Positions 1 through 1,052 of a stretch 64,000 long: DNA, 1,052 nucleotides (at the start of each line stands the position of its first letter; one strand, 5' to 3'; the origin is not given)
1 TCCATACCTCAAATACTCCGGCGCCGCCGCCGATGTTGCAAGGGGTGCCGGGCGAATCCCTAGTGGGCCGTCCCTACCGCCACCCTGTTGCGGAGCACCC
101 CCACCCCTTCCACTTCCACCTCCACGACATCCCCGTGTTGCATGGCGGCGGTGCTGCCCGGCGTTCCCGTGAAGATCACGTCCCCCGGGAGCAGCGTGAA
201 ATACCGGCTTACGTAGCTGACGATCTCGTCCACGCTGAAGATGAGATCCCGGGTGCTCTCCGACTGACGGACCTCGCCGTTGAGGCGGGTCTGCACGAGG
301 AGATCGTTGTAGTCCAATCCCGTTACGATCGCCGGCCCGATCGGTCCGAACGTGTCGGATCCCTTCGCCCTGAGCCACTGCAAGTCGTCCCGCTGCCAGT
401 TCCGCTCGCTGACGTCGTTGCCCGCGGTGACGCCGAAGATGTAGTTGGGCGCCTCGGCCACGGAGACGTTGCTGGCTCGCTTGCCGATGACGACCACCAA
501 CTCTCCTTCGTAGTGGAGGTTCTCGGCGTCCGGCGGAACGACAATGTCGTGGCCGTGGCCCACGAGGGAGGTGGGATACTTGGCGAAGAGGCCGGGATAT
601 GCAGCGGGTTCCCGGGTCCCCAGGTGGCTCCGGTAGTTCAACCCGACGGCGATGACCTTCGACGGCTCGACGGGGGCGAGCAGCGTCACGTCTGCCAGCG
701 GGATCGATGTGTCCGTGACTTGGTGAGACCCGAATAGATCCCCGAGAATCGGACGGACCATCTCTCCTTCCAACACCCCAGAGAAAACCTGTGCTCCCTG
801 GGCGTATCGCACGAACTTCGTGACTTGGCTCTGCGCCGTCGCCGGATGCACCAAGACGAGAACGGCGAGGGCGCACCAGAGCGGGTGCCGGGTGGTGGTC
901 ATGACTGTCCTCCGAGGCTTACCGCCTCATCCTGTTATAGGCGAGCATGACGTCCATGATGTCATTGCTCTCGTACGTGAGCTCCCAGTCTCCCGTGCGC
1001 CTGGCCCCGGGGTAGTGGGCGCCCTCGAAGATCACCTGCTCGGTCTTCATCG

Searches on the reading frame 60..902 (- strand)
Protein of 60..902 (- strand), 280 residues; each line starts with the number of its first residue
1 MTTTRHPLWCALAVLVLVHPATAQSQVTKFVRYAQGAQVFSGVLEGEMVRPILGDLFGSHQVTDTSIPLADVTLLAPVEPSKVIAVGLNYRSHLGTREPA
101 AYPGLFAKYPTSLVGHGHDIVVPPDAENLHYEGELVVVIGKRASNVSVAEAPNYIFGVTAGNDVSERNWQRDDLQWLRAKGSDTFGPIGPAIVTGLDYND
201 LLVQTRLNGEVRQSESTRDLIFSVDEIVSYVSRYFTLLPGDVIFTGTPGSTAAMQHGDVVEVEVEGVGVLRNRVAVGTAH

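Call 24: search_protein_families(library=pfam, proteins=[window:60-902:-], max_evalue=0.0001)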
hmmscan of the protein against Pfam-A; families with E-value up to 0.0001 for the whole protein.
window:60-902:- (280 aa): 2 families
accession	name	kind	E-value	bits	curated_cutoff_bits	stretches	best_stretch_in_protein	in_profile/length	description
PF01557.24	FAA_hydrolase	-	1.1e-67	228.3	23.9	1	82-274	1-213/214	Fumarylacetoacetate (FAA) hydrolase C-terminal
PF10370.14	Rv2993c-like_N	-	6.7e-14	53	21.3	1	29-77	2-50/50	Rv2993c-like, N-terminal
